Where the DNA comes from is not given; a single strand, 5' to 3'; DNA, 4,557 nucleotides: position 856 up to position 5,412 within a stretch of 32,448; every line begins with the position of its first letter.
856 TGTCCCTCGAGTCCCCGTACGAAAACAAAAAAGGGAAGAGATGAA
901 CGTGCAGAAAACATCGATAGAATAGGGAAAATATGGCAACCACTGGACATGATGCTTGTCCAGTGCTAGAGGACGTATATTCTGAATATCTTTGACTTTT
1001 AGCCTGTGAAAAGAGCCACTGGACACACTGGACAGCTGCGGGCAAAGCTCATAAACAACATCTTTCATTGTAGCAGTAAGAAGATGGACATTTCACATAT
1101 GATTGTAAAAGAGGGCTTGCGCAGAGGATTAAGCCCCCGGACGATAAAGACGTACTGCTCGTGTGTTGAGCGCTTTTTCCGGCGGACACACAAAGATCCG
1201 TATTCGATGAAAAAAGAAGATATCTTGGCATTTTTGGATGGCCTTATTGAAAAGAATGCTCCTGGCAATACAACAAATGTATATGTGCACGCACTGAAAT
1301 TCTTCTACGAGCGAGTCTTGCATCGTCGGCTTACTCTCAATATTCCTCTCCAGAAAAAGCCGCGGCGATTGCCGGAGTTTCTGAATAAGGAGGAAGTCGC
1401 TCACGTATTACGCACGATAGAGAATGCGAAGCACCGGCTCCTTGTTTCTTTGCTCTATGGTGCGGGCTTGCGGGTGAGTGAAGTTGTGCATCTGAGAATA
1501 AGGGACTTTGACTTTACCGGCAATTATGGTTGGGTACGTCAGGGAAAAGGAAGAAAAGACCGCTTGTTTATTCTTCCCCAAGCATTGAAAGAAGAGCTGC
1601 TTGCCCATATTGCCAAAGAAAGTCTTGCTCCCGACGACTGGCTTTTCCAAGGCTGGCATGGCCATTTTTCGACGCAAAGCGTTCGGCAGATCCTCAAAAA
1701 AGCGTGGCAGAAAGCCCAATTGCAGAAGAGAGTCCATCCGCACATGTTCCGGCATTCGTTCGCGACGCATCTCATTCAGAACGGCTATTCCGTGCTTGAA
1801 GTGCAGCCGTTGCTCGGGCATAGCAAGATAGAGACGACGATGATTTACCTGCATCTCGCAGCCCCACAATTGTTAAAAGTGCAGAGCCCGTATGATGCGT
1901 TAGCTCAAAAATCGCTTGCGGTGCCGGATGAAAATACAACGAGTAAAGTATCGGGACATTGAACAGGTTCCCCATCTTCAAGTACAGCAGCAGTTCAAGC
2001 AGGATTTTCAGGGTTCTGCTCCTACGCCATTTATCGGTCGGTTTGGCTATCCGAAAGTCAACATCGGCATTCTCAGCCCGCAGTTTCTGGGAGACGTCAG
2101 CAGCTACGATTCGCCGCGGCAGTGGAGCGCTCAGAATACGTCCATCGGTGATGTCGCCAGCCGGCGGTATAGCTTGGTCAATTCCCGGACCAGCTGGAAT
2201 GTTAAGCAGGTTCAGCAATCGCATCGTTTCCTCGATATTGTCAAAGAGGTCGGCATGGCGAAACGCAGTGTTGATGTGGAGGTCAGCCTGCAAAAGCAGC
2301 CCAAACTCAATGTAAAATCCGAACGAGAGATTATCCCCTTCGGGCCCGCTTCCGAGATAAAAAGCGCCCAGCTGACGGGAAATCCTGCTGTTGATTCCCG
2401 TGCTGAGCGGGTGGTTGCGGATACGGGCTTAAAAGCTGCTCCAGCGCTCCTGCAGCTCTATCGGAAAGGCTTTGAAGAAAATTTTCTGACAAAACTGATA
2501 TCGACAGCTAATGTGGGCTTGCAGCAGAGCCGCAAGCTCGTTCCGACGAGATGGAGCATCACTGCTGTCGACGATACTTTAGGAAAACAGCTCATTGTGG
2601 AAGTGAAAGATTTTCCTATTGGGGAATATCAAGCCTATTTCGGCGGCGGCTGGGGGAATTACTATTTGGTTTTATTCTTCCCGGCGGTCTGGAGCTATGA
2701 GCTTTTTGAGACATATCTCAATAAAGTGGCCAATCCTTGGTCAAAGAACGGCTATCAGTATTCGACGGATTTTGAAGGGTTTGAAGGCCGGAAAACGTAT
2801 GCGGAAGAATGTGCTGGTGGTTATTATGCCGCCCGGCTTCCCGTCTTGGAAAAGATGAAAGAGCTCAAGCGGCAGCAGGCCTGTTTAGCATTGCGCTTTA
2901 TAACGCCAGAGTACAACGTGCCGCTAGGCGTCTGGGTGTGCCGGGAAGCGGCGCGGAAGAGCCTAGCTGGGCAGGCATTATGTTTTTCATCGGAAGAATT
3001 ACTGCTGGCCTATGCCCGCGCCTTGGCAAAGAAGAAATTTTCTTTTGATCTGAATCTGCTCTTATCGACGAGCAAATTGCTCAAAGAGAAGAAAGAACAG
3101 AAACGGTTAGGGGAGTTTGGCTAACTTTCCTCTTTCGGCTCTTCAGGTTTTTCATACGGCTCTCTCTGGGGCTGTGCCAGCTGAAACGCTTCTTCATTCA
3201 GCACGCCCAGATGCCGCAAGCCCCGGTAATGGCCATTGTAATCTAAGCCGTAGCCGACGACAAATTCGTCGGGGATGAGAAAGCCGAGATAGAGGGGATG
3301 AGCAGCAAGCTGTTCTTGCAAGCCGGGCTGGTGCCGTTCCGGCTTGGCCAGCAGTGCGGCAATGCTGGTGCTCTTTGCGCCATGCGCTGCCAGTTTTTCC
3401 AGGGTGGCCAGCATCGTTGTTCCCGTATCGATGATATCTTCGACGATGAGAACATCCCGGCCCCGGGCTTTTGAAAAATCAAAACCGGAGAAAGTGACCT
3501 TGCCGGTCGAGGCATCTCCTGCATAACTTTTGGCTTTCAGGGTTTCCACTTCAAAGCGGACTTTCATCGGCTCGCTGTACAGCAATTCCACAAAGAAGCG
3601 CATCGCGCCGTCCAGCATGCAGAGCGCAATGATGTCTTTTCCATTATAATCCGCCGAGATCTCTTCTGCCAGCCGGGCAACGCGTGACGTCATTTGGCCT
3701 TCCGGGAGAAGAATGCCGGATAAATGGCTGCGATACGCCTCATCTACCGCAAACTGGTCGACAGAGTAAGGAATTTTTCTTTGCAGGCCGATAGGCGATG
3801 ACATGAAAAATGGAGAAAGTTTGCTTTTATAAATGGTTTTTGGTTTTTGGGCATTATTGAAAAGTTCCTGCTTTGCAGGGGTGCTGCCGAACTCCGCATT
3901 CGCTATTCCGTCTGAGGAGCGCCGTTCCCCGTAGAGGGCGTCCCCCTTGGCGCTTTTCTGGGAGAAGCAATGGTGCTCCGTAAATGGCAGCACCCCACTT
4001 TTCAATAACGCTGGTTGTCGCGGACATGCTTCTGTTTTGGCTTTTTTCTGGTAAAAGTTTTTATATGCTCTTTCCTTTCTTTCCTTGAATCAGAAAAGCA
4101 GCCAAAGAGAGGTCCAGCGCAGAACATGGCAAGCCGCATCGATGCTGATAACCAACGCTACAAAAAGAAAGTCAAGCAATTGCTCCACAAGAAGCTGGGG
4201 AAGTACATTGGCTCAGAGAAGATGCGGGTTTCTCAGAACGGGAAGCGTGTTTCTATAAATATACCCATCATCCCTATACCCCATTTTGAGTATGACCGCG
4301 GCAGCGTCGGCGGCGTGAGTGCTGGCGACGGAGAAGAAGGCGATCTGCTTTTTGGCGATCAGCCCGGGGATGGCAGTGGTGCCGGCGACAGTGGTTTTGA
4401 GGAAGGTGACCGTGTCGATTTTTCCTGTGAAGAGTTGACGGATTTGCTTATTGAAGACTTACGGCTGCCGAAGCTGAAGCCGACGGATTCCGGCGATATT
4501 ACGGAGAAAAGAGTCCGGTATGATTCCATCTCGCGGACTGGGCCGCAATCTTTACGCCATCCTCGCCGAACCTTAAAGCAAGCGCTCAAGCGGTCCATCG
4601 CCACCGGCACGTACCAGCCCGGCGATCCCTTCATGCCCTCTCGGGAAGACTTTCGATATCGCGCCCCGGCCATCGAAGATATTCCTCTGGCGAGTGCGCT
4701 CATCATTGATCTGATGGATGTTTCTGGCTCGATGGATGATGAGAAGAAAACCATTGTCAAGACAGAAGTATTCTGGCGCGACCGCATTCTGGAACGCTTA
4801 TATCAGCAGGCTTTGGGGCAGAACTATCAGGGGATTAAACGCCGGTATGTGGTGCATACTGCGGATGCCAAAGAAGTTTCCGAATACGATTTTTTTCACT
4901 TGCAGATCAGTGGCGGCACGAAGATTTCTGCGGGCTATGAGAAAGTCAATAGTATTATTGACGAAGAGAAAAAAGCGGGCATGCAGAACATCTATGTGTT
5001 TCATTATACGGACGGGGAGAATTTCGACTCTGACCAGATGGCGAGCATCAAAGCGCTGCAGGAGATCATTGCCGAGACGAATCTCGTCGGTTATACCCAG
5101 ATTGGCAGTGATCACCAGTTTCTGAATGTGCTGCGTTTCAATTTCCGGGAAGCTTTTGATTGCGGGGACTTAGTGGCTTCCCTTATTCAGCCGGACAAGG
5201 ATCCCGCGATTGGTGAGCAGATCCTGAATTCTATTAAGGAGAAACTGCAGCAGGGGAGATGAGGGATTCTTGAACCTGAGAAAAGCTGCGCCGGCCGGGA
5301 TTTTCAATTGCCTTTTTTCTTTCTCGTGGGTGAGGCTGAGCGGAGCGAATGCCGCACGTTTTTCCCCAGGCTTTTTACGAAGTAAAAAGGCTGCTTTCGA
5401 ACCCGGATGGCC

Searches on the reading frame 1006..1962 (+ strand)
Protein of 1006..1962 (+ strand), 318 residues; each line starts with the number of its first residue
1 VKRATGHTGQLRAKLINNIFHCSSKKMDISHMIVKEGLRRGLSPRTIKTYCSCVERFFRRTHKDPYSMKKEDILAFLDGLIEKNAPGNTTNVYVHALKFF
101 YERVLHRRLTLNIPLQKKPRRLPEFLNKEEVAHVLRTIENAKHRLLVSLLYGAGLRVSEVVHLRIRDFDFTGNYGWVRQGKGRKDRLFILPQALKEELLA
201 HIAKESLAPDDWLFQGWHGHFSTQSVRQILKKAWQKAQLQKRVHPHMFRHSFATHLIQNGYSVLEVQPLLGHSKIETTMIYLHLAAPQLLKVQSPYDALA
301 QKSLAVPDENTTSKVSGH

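Call 59: search_protein_families(library=pfam, proteins=[window:1006-1962:+], max_evalue=0.001)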
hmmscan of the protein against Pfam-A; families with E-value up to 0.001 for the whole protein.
window:1006-1962:+ (318 aa): 3 families
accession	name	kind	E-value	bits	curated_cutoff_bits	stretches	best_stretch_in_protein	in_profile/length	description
PF00589.27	Phage_integrase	-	4.4e-38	131.2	27.1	1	125-285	2-169/172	Phage integrase family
PF13495.12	Phage_int_SAM_4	-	1.2e-17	64.5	27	1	40-109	12-83/85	Phage integrase, N-terminal SAM-like domain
PF02899.23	Phage_int_SAM_1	-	3.7e-05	24.4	22.3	1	39-102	11-77/83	Phage integrase, N-terminal SAM-like domain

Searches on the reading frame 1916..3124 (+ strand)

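Call 11: search_protein_families(library=pfam, proteins=[window:1916-3124:+])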
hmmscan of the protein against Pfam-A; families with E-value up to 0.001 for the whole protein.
window:1916-3124:+ (402 aa): 2 families
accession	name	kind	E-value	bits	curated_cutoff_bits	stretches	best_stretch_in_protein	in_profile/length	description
PF04894.17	Nre_N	-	3.1e-68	230.9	25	1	25-270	22-266/270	Archaeal Nre, N-terminal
PF04895.17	Nre_C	-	8.7e-27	93.6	27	1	287-401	1-110/110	Archaeal Nre, C-terminal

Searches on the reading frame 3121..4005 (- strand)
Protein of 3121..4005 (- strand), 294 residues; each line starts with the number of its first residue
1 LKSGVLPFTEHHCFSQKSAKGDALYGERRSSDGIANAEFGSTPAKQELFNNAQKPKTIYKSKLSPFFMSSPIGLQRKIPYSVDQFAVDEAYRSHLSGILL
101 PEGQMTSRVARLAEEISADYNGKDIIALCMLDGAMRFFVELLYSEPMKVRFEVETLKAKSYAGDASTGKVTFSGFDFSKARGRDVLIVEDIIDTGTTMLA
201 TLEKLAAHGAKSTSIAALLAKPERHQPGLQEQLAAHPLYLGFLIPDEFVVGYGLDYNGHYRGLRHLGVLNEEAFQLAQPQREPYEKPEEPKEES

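Call 59: search_protein_families(library=pfam, proteins=[window:3121-4005:-], max_evalue=0.001)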
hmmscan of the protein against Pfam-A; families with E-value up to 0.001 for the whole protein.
window:3121-4005:- (294 aa): 1 family
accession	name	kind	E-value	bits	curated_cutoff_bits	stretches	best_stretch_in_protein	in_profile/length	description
PF00156.33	Pribosyltran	-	1.4e-19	70.4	26.3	1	103-227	9-132/158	Phosphoribosyl transferase domain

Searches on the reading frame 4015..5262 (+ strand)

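Call 11: search_protein_families(library=pfam, proteins=[window:4015-5262:+])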
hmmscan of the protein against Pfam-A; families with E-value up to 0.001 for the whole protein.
window:4015-5262:+ (415 aa): 1 family
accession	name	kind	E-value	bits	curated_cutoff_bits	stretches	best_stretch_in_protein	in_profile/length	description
PF04285.18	DUF444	-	2.8e-59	201.7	27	2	211-366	228-376/418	Protein of unknown function (DUF444)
